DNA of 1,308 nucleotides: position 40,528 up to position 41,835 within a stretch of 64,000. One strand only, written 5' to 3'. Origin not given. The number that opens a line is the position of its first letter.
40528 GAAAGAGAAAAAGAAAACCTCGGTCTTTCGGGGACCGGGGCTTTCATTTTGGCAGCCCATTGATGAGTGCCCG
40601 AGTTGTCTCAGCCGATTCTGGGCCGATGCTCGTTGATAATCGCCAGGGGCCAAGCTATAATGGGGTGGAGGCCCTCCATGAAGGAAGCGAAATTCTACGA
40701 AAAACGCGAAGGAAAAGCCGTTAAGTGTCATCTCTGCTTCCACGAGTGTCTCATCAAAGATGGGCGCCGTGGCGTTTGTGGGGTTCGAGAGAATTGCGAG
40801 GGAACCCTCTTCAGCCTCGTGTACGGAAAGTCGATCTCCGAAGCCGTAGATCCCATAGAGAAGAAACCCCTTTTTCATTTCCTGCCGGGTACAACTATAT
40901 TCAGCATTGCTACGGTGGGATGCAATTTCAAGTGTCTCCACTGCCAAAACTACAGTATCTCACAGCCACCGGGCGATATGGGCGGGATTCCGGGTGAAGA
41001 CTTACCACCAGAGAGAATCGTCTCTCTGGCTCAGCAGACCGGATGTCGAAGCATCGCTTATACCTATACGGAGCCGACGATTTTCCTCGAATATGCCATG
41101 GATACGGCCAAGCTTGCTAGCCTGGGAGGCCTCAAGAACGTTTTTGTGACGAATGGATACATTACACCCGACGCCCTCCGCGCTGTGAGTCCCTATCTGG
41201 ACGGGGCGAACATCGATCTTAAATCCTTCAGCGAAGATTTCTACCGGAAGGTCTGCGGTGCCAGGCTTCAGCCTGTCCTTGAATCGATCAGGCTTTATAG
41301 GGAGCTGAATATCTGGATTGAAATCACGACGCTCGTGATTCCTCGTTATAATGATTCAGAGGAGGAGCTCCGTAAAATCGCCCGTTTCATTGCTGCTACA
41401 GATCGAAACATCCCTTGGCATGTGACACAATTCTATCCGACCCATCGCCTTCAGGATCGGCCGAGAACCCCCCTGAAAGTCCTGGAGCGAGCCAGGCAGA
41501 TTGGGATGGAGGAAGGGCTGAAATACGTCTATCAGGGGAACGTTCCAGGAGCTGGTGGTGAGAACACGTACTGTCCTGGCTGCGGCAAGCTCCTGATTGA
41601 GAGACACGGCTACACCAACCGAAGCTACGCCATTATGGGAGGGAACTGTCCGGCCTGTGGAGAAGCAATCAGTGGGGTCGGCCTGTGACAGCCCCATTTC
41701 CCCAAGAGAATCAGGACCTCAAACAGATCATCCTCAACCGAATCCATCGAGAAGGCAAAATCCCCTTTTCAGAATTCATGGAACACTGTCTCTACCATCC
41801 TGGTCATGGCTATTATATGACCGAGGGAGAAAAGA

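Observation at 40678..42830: AmmeMemoRadiSam-type radical SAM enzyme translationally coupled to a MidA/NDUFAF7-like methyltransferase, beside moeA-mobB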

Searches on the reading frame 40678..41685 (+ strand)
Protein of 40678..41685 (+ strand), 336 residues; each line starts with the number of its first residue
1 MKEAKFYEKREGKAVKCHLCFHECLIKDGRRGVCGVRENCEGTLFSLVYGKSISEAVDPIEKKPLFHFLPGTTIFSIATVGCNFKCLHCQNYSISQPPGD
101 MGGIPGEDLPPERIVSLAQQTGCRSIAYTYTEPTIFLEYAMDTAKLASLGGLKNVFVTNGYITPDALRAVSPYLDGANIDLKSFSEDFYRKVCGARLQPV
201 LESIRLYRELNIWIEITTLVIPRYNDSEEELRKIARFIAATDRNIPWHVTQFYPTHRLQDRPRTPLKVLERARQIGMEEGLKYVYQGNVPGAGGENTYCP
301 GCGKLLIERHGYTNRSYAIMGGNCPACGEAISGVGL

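Call 3: search_protein_families(library=ncbifam, proteins=[window:40678-41685:+], max_evalue=0.001)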
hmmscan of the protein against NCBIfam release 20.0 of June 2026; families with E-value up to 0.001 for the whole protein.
window:40678-41685:+ (336 aa): 17 families
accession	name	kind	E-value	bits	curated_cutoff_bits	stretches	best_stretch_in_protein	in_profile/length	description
TIGR04337.1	AmmeMemoSam_rS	hypoth_equivalog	1e-109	366.6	220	1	5-334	2-332/349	AmmeMemoRadiSam system radical SAM enzyme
TIGR04041.1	activase_YjjW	hypoth_equivalog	1.5e-17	63.9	250.2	1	132-254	118-240/276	YjjW family glycine radical enzyme activase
TIGR02493.1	PFLA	equivalog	1.7e-12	47.2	231.75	1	75-242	18-187/235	pyruvate formate-lyase-activating protein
TIGR02494.1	PFLE_PFLC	subfamily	3.8e-12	46.1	174.35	1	132-259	133-258/293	glycyl-radical enzyme activating protein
NF048010.1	SfplDhtActHpsHDes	equivalog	1.1e-11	44.2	430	1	131-253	140-264/298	(2S)-3-sulfopropanediol dehydratase activating enzyme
TIGR02495.1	NrdG2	equivalog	2.5e-09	36.7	131.15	1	70-241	14-183/193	anaerobic ribonucleoside-triphosphate reductase activating protein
TIGR02666.1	moaA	equivalog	4.8e-08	32.4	284.05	1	81-242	19-184/336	GTP 3',8-cyclase MoaA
TIGR04003.1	rSAM_BssD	equivalog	2e-07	30.5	496.45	1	56-241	60-247/314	[benzylsuccinate synthase]-activating enzyme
TIGR04395.1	cutC_activ_rSAM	equivalog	2.5e-07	30.3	360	1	138-258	145-265/309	choline TMA-lyase-activating enzyme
NF033719.1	ind_deCO2_activ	equivalog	3.2e-07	30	425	1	131-246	138-251/302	indoleacetate decarboxylase activase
NF043069.1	T4HPD_activ_SAM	equivalog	1e-06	28.4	425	1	131-248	132-254/299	trans-4-hydroxy-L-proline dehydratase activase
NF033717.2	HPDL_rSAM_activ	equivalog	1e-06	28.3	420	1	126-242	134-252/311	4-hydroxyphenylacetate decarboxylase activase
TIGR02668.1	moaA_archaeal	equivalog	1e-06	27.9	325.25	1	79-241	17-176/303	GTP 3',8-cyclase MoaA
NF001199.0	PRK00164.2-1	equivalog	5.2e-05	22.5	231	1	79-237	19-174/308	GTP 3',8-cyclase MoaA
NF038283.1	viperin_w_prok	equivalog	5.5e-05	22.5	180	1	81-229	11-170/281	viperin family antiviral radical SAM protein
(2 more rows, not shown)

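Call 4: search_protein_families(library=pfam, proteins=[window:40678-41685:+], max_evalue=0.001)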
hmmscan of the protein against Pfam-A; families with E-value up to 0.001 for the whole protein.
window:40678-41685:+ (336 aa): 1 family
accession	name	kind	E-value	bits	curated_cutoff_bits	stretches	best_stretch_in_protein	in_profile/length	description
PF04055.27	Radical_SAM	-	4.8e-25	89.1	29.5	1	78-232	3-163/166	Radical SAM superfamily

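Call 12: find_homologous_proteins(query=window:40678-41685:+, max_evalue=1e-10)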
Query window:40678-41685:+ (336 aa): 8000 proteins with E <= 1e-10 among 8000 candidates; the best 120 are listed.
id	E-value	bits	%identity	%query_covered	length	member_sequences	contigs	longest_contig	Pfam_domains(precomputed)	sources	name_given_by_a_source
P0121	3.4e-233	791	100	100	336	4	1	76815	PF04055.28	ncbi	-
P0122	1.6e-203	693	87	100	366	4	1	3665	PF04055.28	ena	-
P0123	3.3e-202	689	87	100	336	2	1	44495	PF04055.28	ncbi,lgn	-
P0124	1.1e-201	687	86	100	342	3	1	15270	PF04055.28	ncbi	-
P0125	1.3e-198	677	86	100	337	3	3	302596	PF04055.28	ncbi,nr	ncbi:MAG: AmmeMemoRadiSam system radical SAM enzyme [Proteobacteria bacterium]|nr:AmmeMemoRadiSam sy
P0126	3.5e-195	666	84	100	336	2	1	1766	PF04055.28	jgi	jgi:pyruvate formate lyase activating enzyme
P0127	2.6e-192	656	84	100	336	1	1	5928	PF04055.28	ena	-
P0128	2.8e-192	656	84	100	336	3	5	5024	PF04055.28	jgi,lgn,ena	-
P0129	1.0e-191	654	83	100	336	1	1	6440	PF04055.28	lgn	-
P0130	1.4e-191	654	82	100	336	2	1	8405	PF04055.28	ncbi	-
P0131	2.9e-191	653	83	100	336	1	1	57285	PF04055.28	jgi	jgi:pyruvate formate lyase activating enzyme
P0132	1.3e-190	651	82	100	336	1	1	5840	PF04055.28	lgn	-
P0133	1.9e-189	647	81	100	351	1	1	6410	PF04055.28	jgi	jgi:pyruvate formate lyase activating enzyme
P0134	2.9e-189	646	82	100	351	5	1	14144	PF04055.28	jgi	-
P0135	1.8e-182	624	78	100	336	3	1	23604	PF04055.28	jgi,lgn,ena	-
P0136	1.2e-181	621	78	100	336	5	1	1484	PF04055.28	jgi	jgi:pyruvate formate lyase activating enzyme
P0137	3.9e-181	619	77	100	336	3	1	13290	PF04055.28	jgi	jgi:pyruvate formate lyase activating enzyme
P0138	6.3e-178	609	78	100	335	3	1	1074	PF04055.28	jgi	jgi:pyruvate formate lyase activating enzyme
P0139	6.0e-177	606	76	100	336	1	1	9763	PF04055.28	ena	-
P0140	4.0e-175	600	74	100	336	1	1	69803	PF04055.28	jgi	jgi:pyruvate formate lyase activating enzyme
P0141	2.9e-169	580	83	90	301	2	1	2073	PF04055.28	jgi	jgi:pyruvate formate lyase activating enzyme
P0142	5.0e-163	560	71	99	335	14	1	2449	PF04055.28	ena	-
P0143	8.5e-162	556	71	99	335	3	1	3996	PF04055.28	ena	-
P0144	2.4e-161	554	69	99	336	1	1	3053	PF04055.28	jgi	jgi:pyruvate formate lyase activating enzyme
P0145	3.5e-161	554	69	99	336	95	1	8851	PF04055.28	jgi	jgi:pyruvate formate lyase activating enzyme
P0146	4.1e-161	554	70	99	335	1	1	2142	PF04055.28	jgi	jgi:pyruvate formate lyase activating enzyme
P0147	2.9e-159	548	68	99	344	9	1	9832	PF04055.28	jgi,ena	-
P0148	6.3e-158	543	69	99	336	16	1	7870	PF04055.28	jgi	-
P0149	7.0e-157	540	69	99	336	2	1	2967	PF04055.28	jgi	jgi:pyruvate formate lyase activating enzyme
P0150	1.3e-153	529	66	100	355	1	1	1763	PF04055.28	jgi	jgi:pyruvate formate lyase activating enzyme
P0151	1.3e-153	529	66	100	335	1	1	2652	PF04055.28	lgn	-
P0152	5.0e-153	527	67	99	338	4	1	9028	PF04055.28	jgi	-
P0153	5.0e-153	527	66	100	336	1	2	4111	PF04055.28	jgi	jgi:pyruvate formate lyase activating enzyme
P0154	7.7e-153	526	66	100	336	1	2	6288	PF04055.28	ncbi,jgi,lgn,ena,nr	ncbi:MAG: radical SAM protein [Deltaproteobacteria bacterium DG_8]|nr:MAG: radical SAM protein [Delt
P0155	1.2e-152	526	66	100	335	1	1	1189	PF04055.28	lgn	-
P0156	1.1e-151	523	65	100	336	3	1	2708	PF04055.28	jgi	-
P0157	3.3e-151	521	66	99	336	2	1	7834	PF04055.28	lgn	-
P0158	4.8e-151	521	68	99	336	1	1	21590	PF04055.28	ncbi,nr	ncbi:AmmeMemoRadiSam system radical SAM enzyme [Candidatus Bathyarchaeota archaeon]|nr:AmmeMemoRadiS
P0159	6.1e-151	520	66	100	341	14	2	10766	PF04055.28,PF13353.12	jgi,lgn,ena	-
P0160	1.8e-150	519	64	100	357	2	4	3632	PF04055.28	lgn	-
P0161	1.9e-150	519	65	100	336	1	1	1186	PF04055.28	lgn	-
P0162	2.1e-150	518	68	99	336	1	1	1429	PF04055.28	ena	-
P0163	3.0e-150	518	65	99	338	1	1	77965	PF04055.28,PF13353.12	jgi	-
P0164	3.2e-150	518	66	99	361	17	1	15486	PF04055.28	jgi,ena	-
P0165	3.3e-150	518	64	100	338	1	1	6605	PF04055.28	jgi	jgi:pyruvate formate lyase activating enzyme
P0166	4.3e-150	517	66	100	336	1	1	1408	PF04055.28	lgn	-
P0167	7.2e-150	517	65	100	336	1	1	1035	PF04055.28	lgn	-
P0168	7.2e-150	517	65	100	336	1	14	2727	PF04055.28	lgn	-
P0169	7.4e-150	517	65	100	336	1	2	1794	PF04055.28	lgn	-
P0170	7.4e-150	517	65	100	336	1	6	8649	PF04055.28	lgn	-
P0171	8.2e-150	516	64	100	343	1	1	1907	PF04055.28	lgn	-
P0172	1.0e-149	516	65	99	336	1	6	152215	PF04055.28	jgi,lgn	jgi:pyruvate formate lyase activating enzyme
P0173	1.1e-149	516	64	100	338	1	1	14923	PF04055.28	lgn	-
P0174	1.5e-149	516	65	100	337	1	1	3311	PF04055.28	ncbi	-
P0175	1.6e-149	516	66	99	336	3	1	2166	PF04055.28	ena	-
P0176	3.4e-149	514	64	100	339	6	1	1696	PF04055.28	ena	-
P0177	3.5e-149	514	68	98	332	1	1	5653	PF04055.28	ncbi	-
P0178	3.6e-149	514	65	100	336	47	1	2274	PF04055.28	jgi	-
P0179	4.7e-149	514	65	99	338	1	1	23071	PF04055.28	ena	-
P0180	8.3e-149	513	64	100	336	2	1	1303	PF04055.28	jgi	jgi:pyruvate formate lyase activating enzyme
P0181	8.6e-149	513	65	100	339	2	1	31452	PF04055.28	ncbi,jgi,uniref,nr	ncbi:AmmeMemoRadiSam system radical SAM enzyme [Malonomonas rubra]|uniref:AmmeMemoRadiSam system rad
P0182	9.2e-149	513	65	99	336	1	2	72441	PF04055.28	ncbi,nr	ncbi:MAG: AmmeMemoRadiSam system radical SAM enzyme [archaeon]|nr:AmmeMemoRadiSam system radical SAM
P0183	9.2e-149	513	63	100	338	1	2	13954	PF04055.28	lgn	-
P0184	1.0e-148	513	65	99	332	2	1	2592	PF04055.28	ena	-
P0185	1.1e-148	513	66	100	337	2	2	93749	PF04055.28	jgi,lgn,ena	-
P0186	1.3e-148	513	64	100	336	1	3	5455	PF04055.28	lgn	-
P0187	1.3e-148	513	66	99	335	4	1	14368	PF04055.28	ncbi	ncbi:MAG: AmmeMemoRadiSam system radical SAM enzyme [Candidatus Bathyarchaeia archaeon]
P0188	1.4e-148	512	64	99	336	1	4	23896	PF04055.28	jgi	jgi:pyruvate formate lyase activating enzyme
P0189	1.4e-148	512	64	100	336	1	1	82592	PF04055.28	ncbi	-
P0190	1.6e-148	512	63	99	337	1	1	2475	PF04055.28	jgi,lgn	jgi:pyruvate formate lyase activating enzyme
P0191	1.8e-148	512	64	100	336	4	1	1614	PF04055.28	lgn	-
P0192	1.8e-148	512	65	100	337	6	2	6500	PF04055.28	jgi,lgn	jgi:pyruvate formate lyase activating enzyme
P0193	2.3e-148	512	64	100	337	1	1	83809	PF04055.28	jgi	jgi:pyruvate formate lyase activating enzyme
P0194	2.5e-148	512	65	100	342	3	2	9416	PF04055.28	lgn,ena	-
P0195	2.6e-148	512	65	100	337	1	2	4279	PF04055.28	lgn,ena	-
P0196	4.2e-148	511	65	99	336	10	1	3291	PF04055.28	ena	-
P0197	5.5e-148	510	65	100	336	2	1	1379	PF04055.28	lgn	-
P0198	6.4e-148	510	64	100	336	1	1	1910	PF04055.28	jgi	jgi:pyruvate formate lyase activating enzyme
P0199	9.9e-148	510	64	100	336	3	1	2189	PF04055.28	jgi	jgi:pyruvate formate lyase activating enzyme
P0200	1.1e-147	509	64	100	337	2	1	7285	PF04055.28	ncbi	ncbi:MAG: AmmeMemoRadiSam system radical SAM enzyme [Nitrospirota bacterium]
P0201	1.1e-147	509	65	100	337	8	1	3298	PF04055.28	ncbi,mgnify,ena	mgnify:CR=1 FL=1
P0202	1.1e-147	509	64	100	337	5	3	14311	PF04055.28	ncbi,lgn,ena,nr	ncbi:pyruvate formate-lyase 1-activating enzyme [archaeon BMS3Abin16]|nr:pyruvate formate-lyase 1-ac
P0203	1.2e-147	509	65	99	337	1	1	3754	PF04055.28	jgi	jgi:pyruvate formate lyase activating enzyme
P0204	1.2e-147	509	64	99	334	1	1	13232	PF04055.28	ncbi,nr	ncbi:MAG: AmmeMemoRadiSam system radical SAM enzyme [Candidatus Bathyarchaeota archaeon]|nr:AmmeMemo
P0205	1.6e-147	509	64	100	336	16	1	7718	PF04055.28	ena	-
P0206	1.6e-147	509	65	100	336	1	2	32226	PF04055.28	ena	-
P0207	1.7e-147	509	64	100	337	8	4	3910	PF04055.28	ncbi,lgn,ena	-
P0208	1.8e-147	509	65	99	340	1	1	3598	PF04055.28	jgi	jgi:pyruvate formate lyase activating enzyme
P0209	2.0e-147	509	64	100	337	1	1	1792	PF04055.28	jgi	jgi:pyruvate formate lyase activating enzyme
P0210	2.2e-147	508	65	99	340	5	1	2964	PF04055.28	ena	-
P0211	2.5e-147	508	64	100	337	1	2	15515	PF04055.28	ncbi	-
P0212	2.5e-147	508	63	100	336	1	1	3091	PF04055.28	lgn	-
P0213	2.7e-147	508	65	100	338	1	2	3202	PF04055.28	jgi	jgi:pyruvate formate lyase activating enzyme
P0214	3.1e-147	508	65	100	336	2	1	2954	PF04055.28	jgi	-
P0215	3.3e-147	508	63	99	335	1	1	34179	PF04055.28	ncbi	ncbi:MAG: AmmeMemoRadiSam system radical SAM enzyme [Nitrospirota bacterium]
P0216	3.5e-147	508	64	100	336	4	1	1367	PF04055.28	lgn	-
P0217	4.5e-147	507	63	100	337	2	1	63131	PF04055.28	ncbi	-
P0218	4.9e-147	507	65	99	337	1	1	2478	PF04055.28,PF13353.12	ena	-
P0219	5.0e-147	507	65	99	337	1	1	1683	PF04055.28,PF13353.12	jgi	jgi:pyruvate formate lyase activating enzyme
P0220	5.0e-147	507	65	100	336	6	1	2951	PF04055.28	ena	-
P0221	6.9e-147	507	63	99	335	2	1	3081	PF04055.28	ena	-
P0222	8.0e-147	507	63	100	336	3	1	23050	PF04055.28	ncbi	-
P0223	8.1e-147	507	64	99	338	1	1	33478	PF04055.28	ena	-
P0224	8.3e-147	507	63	100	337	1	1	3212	PF04055.28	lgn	-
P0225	9.1e-147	506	63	99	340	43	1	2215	PF04055.28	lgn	-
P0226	1.1e-146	506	63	100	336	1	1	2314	PF04055.28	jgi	jgi:pyruvate formate lyase activating enzyme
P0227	1.1e-146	506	65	99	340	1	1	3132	PF04055.28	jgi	jgi:pyruvate formate lyase activating enzyme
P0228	1.3e-146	506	62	100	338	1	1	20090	PF04055.28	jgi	jgi:pyruvate formate lyase activating enzyme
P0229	1.3e-146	506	63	100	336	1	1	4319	PF04055.28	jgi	-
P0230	1.4e-146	506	64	99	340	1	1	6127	PF04055.28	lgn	-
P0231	1.5e-146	506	64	99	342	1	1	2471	PF04055.28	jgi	jgi:pyruvate formate lyase activating enzyme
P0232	1.6e-146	506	62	100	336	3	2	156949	PF04055.28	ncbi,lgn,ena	-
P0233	1.7e-146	506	63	99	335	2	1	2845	PF04055.28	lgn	-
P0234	2.0e-146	505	65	99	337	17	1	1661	PF04055.28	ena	-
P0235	2.1e-146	505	64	99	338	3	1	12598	PF04055.28,PF13353.12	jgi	-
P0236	2.1e-146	505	64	100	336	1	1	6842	PF04055.28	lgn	-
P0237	2.5e-146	505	65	99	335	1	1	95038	PF04055.28,PF13353.12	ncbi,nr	ncbi:AmmeMemoRadiSam system radical SAM enzyme [Candidatus Bathyarchaeota archaeon]|nr:AmmeMemoRadiS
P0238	2.5e-146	505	64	99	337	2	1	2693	PF04055.28,PF13353.12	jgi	-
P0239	2.7e-146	505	65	99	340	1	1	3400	PF04055.28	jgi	jgi:pyruvate formate lyase activating enzyme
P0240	2.7e-146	505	65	99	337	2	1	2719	PF04055.28,PF13353.12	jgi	jgi:pyruvate formate lyase activating enzyme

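Call 14: find_encoding_contigs(protein=P0181, flank=8000, max_places=1)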
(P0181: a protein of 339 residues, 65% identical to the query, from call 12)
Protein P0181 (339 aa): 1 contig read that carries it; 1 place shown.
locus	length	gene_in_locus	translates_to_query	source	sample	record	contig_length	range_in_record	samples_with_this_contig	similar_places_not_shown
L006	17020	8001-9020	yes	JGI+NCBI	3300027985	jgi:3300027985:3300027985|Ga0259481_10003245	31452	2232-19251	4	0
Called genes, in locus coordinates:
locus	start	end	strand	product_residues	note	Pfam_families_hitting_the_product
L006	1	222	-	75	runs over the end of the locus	-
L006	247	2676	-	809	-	PF02190:LON_substr_bdg, PF08298:AAA_PrkA (weak), PF00004:AAA, PF07724:AAA_2 (weak), PF07728:AAA_5, PF22667:Lon_lid, PF05362:Lon_C, PF13541:ChlI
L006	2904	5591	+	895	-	PF02739:5_3_exonuc_N, PF01367:5_3_exonuc, PF01612:DNA_pol_A_exo1, PF22619:DNA_polI_exo1, PF00476:DNA_pol_A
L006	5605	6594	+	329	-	PF11383:DUF3187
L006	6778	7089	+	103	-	PF00034:Cytochrom_C (weak), PF13442:Cytochrome_CBB3 (weak)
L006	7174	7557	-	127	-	PF00578:AhpC-TSA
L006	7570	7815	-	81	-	-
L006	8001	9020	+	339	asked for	PF04055:Radical_SAM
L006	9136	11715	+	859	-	PF00343:Phosphorylase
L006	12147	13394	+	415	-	PF00005:ABC_tran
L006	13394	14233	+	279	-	PF00528:BPD_transp_1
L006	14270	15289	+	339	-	PF04069:OpuAC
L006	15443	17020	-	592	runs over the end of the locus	PF00654:Voltage_CLC, PF00571:CBS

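Call 15: find_encoding_contigs(protein=P0125, flank=8000, max_places=1)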
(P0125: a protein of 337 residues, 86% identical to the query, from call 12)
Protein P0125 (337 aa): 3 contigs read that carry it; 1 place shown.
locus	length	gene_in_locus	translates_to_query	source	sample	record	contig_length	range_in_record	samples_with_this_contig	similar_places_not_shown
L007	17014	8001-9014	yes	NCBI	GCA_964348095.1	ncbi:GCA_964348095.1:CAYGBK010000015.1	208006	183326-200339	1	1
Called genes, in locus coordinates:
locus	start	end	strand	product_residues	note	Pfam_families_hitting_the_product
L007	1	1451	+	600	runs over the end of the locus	PF01590:GAF, PF13185:GAF_2, PF13492:GAF_3, PF13487:HD_5, PF01966:HD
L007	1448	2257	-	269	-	PF01467:CTP_transf_like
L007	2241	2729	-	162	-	PF02464:CinA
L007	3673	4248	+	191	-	PF00255:GSHPx, PF00578:AhpC-TSA, PF08534:Redoxin, PF00085:Thioredoxin (weak), PF13905:Thioredoxin_8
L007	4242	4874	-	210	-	PF07920:DUF1684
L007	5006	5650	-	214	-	PF03205:MobB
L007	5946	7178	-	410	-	PF03453:MoeA_N, PF00994:MoCF_biosynth, PF03454:MoeA_C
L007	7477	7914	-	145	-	-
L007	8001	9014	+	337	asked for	PF04055:Radical_SAM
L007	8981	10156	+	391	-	PF02636:Methyltransf_28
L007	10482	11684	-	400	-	PF00037:Fer4, PF12797:Fer4_2 (weak), PF12837:Fer4_6 (weak), PF12838:Fer4_7, PF13237:Fer4_10, PF14697:Fer4_21, PF01012:ETF, PF00766:ETF_alpha, +3 more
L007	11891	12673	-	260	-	PF01012:ETF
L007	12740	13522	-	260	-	PF00378:ECH_1, PF16113:ECH_2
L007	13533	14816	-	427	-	PF00108:Thiolase_N, PF00109:ketoacyl-synt (weak), PF02803:Thiolase_C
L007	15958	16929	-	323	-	PF13623:SurA_N_2, PF13624:SurA_N_3, PF09312:SurA_N, PF13145:Rotamase_2, PF13616:Rotamase_3, PF00639:Rotamase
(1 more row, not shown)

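Call 16: find_encoding_contigs(protein=P0237, flank=8000, max_places=1)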
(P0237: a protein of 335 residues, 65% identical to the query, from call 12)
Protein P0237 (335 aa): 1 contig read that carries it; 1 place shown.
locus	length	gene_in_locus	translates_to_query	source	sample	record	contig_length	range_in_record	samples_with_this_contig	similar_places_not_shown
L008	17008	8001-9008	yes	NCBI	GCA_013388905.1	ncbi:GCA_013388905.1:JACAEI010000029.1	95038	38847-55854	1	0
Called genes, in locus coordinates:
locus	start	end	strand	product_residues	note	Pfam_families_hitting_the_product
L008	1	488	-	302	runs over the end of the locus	PF00571:CBS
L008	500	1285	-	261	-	PF00571:CBS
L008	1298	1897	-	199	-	PF00571:CBS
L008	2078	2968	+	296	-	PF14505:DUF4438, PF20999:DUF4438_C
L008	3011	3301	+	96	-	PF01283:Ribosomal_S26e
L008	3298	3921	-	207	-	PF01066:CDP-OH_P_transf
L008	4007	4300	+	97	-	PF08827:DUF1805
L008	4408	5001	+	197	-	PF03167:UDG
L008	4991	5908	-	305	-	PF01904:DUF72, PF19102:DUF5789 (weak)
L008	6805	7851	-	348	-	PF00152:tRNA-synt_2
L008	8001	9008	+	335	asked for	PF13353:Fer4_12 (weak), PF04055:Radical_SAM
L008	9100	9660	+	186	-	PF03358:FMN_red, PF02525:Flavodoxin_2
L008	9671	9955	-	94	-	-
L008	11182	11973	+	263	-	PF00106:adh_short, PF08659:KR (weak), PF13460:NAD_binding_10 (weak), PF13561:adh_short_C2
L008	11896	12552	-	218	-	-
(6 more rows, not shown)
